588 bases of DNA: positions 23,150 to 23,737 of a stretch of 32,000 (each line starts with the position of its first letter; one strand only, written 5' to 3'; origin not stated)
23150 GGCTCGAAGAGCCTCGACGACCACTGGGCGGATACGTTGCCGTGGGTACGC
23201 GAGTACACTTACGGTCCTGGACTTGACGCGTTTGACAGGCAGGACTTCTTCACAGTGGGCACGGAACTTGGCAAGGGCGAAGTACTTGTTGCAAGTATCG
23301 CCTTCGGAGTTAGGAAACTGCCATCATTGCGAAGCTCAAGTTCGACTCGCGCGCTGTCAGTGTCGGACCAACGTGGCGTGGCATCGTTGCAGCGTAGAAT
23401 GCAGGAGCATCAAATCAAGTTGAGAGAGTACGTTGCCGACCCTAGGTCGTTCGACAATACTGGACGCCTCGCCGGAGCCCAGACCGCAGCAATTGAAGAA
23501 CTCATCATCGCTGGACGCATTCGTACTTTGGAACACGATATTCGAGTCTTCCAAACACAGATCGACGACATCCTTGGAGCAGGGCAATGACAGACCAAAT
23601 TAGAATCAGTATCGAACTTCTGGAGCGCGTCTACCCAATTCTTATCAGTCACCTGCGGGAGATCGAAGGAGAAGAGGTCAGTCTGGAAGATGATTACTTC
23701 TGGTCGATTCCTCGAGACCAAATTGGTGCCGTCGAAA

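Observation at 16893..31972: Array of silent orphan rhs 3' fragments carrying at least four different toxin tips, each with its own small downstream ORF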

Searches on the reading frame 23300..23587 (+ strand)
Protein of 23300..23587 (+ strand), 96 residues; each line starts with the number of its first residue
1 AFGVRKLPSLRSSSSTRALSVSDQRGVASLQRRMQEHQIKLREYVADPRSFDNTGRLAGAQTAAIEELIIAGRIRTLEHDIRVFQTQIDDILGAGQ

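Call 56: search_protein_families(library=pfam, max_evalue=1, alignment_id=A3)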
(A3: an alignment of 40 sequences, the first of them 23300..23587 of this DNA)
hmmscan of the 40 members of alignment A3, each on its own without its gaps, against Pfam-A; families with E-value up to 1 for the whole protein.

A. member 1, window:23300-23587:+ (96 aa): 0 families

B. families by the number of members that match (of 40 scanned): 129 families (the first 25 are shown)
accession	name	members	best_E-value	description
PF10400.15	Vir_act_alpha_C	14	0.0063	Virulence activator alpha C-term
PF14282.11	FlxA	10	0.001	FlxA-like protein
PF16326.10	ABC_tran_CTD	7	0.034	ABC transporter C-terminal domain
PF17098.10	Wtap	5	0.0034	WTAP/Mum2p family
PF01920.25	Prefoldin_2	5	0.031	Prefoldin subunit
PF09278.17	MerR-DNA-bind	5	0.037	MerR, DNA binding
PF10458.14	Val_tRNA-synt_C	5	0.074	Valyl tRNA synthetase tRNA binding arm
PF16360.10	GTP-bdg_M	4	0.0028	GTP-binding GTPase Middle Region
PF18595.6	Nuf2_DHR10-like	4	0.019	Nuf2, DHR10-like domain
PF10925.13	DUF2680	4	0.028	Protein of unknown function (DUF2680)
PF03449.20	GreA_GreB_N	4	0.031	Transcription elongation factor, N-terminal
PF04102.17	SlyX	4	0.053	SlyX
PF25610.1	HR1_TOCA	3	0.00033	TOCA family HR1 domain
PF16526.10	CLZ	3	0.02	C-terminal leucine zipper domain of cyclic nucleotide-gated channels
PF12325.13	TMF_TATA_bd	3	0.024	TATA element modulatory factor 1 TATA binding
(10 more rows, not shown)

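Call 61: predict_structure(alignment_id=A3)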
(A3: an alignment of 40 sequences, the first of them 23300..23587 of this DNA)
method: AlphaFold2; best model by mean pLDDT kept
length: 96 residues; sequences in the alignment: 40
mean_pLDDT: 86.5   pTM: 0.67
mean pLDDT of the five models: 86.5, 86.3, 84.8, 83.6, 82.9
residues with pLDDT >= 90: 66; 70-90: 11; 50-70: 16; < 50: 3
segments of 3 or more residues with pLDDT < 50: 11-13
pLDDT, mean of each block of 10 residues (from residue 1): 59 61 94 97 96 90 95 97 96 75
secondary structure, 60 per line:
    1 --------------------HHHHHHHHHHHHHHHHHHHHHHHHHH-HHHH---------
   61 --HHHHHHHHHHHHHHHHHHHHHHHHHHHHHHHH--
elements in order: H21-46 H48-51 H63-94
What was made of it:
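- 22822..23590 (+): O2, tip only (255 codons open from the IS boundary). The core was removed at or near the GL motif. The last ~85 residues are a conserved helical-hairpin C-terminal domain. AF2 pLDDT 86.5, two long helices (call 61).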

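Call 63: fold_search(model_id=the predicted structure, library=pdb)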
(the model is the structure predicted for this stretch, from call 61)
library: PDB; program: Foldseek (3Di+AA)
matches with E <= 10: 198; with E <= 0.001: 0
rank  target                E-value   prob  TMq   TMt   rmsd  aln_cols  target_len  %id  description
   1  8iyj_D5               1.3e+00  0.80  0.52  0.57   5.0        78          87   14  Cryo-EM structure of the 48-nm repeat doublet microtubule from mouse sperm (released 2023-07-05)
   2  8iyj_T5               1.4e+00  0.77  0.51  0.42   5.1        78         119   14  Cryo-EM structure of the 48-nm repeat doublet microtubule from mouse sperm (released 2023-07-05)
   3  9j3d_D                1.4e+00  0.28  0.35  0.14   6.2        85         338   14  Cryo-EM structure of TMexCD1-TOprJ1 (released 2025-08-13)
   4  2k48_MODEL_1_A        1.8e+00  0.38  0.48  0.44  15.0       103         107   16  NMR Structure of the N-terminal Coiled Coil Domain of the Andes Hantavirus Nucleocapsid Protein (released 2008-08-05)
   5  6v7m_B                2.0e+00  0.69  0.56  0.64   4.8        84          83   13  Crystal structure of a proteolytically cleaved, amino terminal domain of apolipoprotein E3 (released 2020-03-11)
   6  8i7r_D5               2.0e+00  0.69  0.54  0.41   5.8        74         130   16  In situ structure of axonemal doublet microtubules in mouse sperm with 48-nm repeat (released 2023-10-11)
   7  7ekm_A                2.0e+00  0.15  0.33  0.09   8.1        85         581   14  Mitochondrial outer membrane protein (released 2021-08-25)
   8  4lws_B                2.4e+00  0.15  0.30  0.33   7.6        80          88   12  EsxA : EsxB (SeMet) hetero-dimer from Thermomonospora curvata (released 2015-02-04)
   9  6r1o                  2.6e+00  0.14  0.30  0.11   7.2        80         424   18  Crystal structure of E. coli seryl-tRNA synthetase complexed to a seryl sulfamoyl adenosine derivative (released 2020-01-22)
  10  9rad_A                2.7e+00  0.84  0.60  0.14   3.7        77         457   14  PhiC31 integrase-attL complex: B-bound subregion (released 2026-02-11)
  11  6inr_A                2.7e+00  0.69  0.56  0.70   4.8        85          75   12  The crystal structure of phytoplasmal effector causing phyllody symptoms 1 (PHYL1) (released 2019-07-31)
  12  2dq3_A                2.7e+00  0.60  0.53  0.14   6.2        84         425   24  Crystal structure of aq_298 (released 2007-06-05)
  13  6ek7                  2.7e+00  0.20  0.37  0.13   6.5        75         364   13  YaxA from Yersinia enterocolitica (released 2018-05-16)
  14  1k4t_A                2.9e+00  0.47  0.51  0.10   5.6        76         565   16  HUMAN DNA TOPOISOMERASE I (70 KDA) IN COMPLEX WITH THE POISON TOPOTECAN AND COVALENT COMPLEX WITH A 22 BASE PAIR DNA D (released 2002-12-04)
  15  2q0o_D                2.9e+00  0.20  0.35  0.37   5.1        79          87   18  Crystal structure of an anti-activation complex in bacterial quorum sensing (released 2007-09-25)
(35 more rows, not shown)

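Call 70: find_related_loci(query=A4, collection=metagenome_contigs, flank=3000)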
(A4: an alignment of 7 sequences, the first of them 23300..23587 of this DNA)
Query A4 (96 aa) in metagenome_contigs; peptide patterns used: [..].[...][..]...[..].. (x = any residue, [..] = any of these).
234 stretches matched a pattern; 26 encode a relative of the query (tblastn E <= 1e-3); 26 distinct loci.
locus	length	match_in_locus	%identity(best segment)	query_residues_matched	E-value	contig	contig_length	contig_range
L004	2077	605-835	52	19-95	2e-21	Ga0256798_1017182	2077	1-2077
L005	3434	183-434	49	12-95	7e-21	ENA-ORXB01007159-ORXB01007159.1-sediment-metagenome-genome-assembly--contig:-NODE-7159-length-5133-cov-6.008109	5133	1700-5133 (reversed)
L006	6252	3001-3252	49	12-95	7e-21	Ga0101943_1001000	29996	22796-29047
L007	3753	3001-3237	52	17-95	6e-21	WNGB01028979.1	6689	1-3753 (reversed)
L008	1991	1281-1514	54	18-95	7e-21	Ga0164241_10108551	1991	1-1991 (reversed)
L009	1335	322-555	50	17-94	7e-21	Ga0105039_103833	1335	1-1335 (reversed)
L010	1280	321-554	53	19-96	2e-20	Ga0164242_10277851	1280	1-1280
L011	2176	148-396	51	13-95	2e-20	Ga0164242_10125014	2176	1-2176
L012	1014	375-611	49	15-93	2e-20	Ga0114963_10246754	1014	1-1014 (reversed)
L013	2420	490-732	51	13-93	2e-19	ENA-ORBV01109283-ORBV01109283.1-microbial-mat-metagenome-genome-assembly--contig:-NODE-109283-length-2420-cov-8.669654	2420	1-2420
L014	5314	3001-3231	49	19-95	3e-19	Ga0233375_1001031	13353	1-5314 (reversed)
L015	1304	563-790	49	18-93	3e-19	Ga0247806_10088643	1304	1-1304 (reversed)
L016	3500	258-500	51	13-93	3e-19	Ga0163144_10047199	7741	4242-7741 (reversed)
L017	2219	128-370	49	13-93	5e-19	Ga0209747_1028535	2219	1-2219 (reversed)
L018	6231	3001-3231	49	19-95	3e-19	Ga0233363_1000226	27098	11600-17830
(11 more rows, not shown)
